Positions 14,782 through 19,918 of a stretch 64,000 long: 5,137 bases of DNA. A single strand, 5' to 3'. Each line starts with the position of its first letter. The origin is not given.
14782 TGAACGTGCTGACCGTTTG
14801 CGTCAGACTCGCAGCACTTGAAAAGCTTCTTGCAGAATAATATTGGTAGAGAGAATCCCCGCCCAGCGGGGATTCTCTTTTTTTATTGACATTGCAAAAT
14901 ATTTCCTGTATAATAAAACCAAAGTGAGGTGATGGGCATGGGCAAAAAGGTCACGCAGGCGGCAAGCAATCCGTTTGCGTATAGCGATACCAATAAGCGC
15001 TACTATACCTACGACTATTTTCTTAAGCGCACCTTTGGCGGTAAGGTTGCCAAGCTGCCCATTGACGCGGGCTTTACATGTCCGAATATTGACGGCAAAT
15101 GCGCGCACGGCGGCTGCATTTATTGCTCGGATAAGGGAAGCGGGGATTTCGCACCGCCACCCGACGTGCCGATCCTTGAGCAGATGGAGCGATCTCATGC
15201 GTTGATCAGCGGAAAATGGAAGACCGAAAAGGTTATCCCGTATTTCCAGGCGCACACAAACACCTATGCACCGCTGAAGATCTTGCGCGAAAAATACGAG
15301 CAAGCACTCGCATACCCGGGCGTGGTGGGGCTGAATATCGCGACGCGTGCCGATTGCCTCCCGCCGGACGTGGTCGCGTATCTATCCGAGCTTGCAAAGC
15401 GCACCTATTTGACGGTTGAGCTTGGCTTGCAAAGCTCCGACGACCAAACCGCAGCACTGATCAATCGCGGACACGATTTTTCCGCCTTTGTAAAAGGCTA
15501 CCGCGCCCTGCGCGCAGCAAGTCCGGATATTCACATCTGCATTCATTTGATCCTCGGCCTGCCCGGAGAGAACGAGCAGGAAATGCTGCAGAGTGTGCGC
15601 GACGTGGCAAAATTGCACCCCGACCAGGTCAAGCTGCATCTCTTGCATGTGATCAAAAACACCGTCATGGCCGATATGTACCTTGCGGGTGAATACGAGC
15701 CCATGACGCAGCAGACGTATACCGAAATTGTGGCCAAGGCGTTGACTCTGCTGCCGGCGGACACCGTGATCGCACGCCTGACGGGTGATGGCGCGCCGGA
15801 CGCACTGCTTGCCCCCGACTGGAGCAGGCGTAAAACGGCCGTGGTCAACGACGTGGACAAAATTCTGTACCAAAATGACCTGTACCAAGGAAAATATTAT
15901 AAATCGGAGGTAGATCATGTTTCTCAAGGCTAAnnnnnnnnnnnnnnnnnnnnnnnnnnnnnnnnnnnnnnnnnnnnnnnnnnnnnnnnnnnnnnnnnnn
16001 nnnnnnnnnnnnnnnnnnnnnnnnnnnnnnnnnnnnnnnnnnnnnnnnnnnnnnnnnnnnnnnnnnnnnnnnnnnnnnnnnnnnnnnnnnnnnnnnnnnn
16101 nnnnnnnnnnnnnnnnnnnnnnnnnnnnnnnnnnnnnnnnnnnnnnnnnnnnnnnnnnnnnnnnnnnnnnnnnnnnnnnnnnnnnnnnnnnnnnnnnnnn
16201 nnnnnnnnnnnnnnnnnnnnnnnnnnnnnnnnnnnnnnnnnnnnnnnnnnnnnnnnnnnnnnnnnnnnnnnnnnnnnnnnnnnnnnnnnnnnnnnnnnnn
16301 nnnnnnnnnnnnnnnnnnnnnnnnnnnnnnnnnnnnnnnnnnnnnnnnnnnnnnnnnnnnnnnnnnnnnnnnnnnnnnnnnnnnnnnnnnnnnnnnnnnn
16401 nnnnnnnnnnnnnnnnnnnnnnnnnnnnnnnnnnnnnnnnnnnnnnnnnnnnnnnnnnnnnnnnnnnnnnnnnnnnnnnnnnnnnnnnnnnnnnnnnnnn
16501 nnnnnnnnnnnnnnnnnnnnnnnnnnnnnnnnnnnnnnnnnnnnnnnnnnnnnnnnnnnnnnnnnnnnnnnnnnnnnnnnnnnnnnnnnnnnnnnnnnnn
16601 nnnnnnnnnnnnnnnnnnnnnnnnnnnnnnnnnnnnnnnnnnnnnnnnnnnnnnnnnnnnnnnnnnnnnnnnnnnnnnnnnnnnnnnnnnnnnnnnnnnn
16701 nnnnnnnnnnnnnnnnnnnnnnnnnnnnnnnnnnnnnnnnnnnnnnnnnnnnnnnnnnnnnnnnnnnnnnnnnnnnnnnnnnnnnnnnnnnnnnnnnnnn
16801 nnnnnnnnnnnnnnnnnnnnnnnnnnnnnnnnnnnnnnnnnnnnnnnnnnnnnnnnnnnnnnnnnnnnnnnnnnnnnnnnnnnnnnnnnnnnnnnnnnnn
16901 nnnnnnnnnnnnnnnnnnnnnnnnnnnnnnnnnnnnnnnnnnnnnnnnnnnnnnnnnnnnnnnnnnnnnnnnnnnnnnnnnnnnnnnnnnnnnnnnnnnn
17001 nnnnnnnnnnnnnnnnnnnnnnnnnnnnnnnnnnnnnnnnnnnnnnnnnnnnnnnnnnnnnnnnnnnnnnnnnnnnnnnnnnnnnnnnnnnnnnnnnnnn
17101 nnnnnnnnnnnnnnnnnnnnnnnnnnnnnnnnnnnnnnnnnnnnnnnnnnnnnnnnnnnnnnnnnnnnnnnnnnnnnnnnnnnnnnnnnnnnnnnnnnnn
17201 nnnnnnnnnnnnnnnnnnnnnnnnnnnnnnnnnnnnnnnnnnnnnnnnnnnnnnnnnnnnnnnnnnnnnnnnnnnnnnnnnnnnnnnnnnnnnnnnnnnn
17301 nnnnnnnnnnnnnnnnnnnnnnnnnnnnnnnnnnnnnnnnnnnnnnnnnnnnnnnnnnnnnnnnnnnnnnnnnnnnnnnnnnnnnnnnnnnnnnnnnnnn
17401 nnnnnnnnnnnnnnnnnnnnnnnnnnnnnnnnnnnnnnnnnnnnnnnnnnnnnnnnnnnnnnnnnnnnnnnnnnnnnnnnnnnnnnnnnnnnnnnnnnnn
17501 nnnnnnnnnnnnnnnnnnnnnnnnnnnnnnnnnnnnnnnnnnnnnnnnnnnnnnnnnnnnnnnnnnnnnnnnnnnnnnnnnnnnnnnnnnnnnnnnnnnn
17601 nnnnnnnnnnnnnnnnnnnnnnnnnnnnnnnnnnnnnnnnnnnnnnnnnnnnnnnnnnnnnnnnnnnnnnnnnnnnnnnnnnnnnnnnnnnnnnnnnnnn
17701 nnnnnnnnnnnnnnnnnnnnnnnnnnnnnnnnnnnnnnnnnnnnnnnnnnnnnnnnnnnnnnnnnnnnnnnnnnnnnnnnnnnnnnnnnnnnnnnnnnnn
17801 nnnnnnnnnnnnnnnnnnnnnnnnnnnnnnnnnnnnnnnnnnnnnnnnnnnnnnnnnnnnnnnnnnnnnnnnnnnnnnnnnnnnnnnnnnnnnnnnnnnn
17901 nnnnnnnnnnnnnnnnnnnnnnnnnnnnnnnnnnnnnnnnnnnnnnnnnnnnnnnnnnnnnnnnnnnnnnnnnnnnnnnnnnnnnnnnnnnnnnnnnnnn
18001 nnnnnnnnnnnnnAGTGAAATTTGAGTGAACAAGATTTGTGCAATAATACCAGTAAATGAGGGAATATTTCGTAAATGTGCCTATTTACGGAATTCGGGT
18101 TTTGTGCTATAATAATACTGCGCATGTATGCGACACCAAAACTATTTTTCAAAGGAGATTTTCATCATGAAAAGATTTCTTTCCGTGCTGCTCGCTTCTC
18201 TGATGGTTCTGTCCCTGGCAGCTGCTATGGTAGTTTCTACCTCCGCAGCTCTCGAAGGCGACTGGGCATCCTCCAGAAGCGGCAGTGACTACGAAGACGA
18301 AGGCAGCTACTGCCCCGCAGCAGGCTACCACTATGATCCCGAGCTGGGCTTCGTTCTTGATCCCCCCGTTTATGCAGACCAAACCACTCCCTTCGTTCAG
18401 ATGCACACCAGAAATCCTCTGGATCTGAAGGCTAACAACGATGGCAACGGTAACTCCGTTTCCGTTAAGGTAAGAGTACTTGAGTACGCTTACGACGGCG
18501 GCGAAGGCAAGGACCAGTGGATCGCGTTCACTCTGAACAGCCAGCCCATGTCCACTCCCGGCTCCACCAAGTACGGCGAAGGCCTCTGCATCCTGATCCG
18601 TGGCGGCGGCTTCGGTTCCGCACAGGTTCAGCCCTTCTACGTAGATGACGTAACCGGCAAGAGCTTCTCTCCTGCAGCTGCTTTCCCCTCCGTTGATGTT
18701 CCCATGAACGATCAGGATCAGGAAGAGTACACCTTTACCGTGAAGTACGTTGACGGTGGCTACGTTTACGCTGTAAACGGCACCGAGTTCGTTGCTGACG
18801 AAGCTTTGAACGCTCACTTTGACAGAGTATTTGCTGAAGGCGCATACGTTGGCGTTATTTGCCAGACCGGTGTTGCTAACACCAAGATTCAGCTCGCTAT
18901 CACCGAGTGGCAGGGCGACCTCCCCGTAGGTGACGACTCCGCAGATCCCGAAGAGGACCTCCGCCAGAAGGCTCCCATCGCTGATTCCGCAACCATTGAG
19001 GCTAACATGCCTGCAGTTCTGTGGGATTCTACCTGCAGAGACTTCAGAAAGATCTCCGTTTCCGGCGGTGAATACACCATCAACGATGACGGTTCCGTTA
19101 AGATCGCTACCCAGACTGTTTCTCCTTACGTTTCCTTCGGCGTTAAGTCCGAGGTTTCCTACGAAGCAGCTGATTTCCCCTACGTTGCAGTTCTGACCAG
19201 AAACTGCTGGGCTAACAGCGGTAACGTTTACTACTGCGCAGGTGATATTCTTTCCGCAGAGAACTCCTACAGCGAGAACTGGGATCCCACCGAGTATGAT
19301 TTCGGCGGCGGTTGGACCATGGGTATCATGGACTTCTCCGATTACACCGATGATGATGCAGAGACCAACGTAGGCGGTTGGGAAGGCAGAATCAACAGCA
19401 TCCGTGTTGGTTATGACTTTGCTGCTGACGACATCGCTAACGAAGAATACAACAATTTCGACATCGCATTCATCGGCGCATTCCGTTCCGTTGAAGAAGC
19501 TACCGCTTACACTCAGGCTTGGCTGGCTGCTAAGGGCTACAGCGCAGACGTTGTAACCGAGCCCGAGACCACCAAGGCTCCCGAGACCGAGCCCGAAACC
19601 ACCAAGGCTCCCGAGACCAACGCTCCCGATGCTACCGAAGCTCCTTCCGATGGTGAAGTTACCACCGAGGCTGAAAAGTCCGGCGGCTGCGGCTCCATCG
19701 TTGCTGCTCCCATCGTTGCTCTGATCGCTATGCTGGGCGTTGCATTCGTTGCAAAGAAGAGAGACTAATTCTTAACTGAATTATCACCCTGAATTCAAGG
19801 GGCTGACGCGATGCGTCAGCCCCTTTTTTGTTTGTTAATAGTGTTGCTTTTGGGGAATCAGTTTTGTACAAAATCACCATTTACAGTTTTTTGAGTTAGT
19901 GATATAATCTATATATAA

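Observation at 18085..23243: Tandem triplication of a complete expression module (promoter + gene + terminator) encoding an unrecognised secreted two-domain protein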

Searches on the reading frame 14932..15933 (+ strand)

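Call 53: search_protein_families(library=pfam, proteins=[window:14932-15933:+], max_evalue=0.001)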
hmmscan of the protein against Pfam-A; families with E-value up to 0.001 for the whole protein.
window:14932-15933:+ (333 aa): 2 families
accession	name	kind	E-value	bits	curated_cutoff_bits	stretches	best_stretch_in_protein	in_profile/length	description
PF16199.10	Radical_SAM_C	-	6.5e-28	97.1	31.9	1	230-313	1-84/85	Radical_SAM C-terminal domain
PF04055.27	Radical_SAM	-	3.6e-14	53.7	29.5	1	57-224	7-165/166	Radical SAM superfamily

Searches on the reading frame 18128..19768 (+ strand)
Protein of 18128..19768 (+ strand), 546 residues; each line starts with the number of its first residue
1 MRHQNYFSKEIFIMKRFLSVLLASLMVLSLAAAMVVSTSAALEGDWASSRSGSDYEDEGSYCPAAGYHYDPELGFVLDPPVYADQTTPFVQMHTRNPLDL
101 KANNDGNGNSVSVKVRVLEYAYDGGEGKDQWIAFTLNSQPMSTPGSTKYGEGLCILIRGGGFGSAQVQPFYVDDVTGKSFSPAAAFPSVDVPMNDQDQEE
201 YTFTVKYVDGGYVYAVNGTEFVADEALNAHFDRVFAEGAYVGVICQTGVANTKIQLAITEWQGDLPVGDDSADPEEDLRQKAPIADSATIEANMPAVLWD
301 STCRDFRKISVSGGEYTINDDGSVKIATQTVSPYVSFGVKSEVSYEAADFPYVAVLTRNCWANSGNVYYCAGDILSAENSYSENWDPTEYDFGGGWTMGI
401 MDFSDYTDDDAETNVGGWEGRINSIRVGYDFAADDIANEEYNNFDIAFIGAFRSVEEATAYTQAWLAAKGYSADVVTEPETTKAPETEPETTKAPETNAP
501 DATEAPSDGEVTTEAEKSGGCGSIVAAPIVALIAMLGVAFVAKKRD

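Call 3: search_protein_families(library=pfam, proteins=[window:18167-19768:+], max_evalue=1)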
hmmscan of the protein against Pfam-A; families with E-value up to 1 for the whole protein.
window:18167-19768:+ (533 aa): 3 families
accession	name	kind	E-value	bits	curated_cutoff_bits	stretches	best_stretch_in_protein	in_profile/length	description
PF18204.6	PGF-CTERM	-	0.018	15.5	18.8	1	516-532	7-23/23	PGF-CTERM motif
PF23379.1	DUF7096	-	0.024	14.9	27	1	1-89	1-58/208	Domain of unknown function (DUF7096)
PF07876.18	Dabb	-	0.22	12.6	25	1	409-450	35-71/96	Stress responsive A/B Barrel Domain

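Call 4: search_protein_families(library=ncbifam, proteins=[window:18167-19768:+], max_evalue=1)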
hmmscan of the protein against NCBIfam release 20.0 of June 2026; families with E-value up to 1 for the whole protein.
window:18167-19768:+ (533 aa): 2 families
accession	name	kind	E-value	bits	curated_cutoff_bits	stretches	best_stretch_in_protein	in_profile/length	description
TIGR04126.1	PGF_CTERM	domain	0.098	12.4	24.5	1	516-529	11-24/28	PGF-CTERM sorting domain-containing protein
NF041894.1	MXAN_6652_fam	equivalog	0.1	12.1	200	1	484-528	161-199/203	MXAN_6652 family MXYO-CTERM-anchored protein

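Call 12: search_solved_structures(query=A1, max_evalue=10)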
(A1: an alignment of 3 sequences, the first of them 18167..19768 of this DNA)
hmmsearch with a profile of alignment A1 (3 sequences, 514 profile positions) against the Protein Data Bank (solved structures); distinct sequences matched with E-value up to 10: 0.

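Call 64: list_cluster_members(proteins=[window:18128-19768:+, window:19947-21506:+, window:21662-23200:+, window:23306-25357:+, window:15917-18013:+])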
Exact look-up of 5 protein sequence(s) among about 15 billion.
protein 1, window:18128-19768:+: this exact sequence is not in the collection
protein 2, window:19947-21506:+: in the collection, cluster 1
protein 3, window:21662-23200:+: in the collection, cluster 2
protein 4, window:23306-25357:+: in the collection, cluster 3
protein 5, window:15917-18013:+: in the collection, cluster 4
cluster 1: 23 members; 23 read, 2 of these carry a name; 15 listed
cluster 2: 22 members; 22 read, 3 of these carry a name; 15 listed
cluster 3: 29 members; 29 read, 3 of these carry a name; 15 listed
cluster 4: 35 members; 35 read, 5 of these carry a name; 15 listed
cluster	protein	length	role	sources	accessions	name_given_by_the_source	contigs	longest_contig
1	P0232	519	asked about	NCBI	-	-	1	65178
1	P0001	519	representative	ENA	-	-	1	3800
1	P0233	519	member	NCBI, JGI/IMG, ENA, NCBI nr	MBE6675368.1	MAG: hypothetical protein E7594_00865 [Ruminococcaceae bacterium] | hypothetical protein [Oscillospiraceae bacterium]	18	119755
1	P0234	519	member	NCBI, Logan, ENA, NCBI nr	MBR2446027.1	MAG: hypothetical protein IKB28_05095 [Clostridia bacterium] | hypothetical protein [Clostridia bacterium]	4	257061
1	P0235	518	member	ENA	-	-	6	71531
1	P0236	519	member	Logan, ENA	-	-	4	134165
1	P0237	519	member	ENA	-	-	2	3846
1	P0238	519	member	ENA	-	-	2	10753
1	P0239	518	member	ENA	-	-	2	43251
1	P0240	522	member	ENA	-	-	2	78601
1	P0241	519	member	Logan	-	-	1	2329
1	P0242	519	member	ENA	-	-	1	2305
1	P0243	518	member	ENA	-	-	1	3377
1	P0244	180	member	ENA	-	-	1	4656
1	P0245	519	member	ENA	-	-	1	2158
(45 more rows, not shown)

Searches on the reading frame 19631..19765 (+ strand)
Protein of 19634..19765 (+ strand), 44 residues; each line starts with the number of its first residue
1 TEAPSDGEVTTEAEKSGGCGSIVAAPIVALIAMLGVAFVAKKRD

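Call 15: search_protein_families(library=ncbifam, proteins=[window:19634-19765:+], max_evalue=10)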
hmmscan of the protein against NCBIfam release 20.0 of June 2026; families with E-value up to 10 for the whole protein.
seq(44 aa): 3 families
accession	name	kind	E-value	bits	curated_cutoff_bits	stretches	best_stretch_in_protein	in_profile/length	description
TIGR04126.1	PGF_CTERM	domain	0.0081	15.8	24.5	1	26-40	10-24/28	PGF-CTERM sorting domain-containing protein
NF041894.1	MXAN_6652_fam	equivalog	0.019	14.5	200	1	4-41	164-201/203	MXAN_6652 family MXYO-CTERM-anchored protein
NF033846.1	Rumino_NPXTG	domain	0.023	15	23.5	1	20-43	5-29/30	NPXTG-anchored protein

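Call 38: find_homologous_proteins(query=A4, max_evalue=10)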
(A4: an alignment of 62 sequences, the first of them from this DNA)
Query A4 (62 sequences) (45 aa, profile of the alignment): 7 proteins with E <= 10 among 8000 candidates.
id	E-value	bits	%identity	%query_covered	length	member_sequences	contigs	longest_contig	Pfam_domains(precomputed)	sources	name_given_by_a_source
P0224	2.6e-11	61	77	29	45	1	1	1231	-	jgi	jgi:hypothetical protein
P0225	1.1e-7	49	58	53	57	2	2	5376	-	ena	-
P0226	1.1e-6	46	48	64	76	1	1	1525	-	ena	-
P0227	3.4e-6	44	45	53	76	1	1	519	-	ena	-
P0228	7.6e-6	43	38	76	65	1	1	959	-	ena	-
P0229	1.0e-5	43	58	53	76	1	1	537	-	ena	-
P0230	6.7e-3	34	54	53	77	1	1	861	-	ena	-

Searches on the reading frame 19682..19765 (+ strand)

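Call 15: search_protein_families(library=ncbifam, proteins=[window:19682-19765:+], max_evalue=10)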
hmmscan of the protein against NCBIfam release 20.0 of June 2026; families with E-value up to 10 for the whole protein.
seq(28 aa): 2 families
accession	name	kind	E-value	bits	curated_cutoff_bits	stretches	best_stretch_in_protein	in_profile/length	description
NF033846.1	Rumino_NPXTG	domain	0.0063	16.8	23.5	1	4-27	5-29/30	NPXTG-anchored protein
TIGR04126.1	PGF_CTERM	domain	0.042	13.5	24.5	1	10-24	10-24/28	PGF-CTERM sorting domain-containing protein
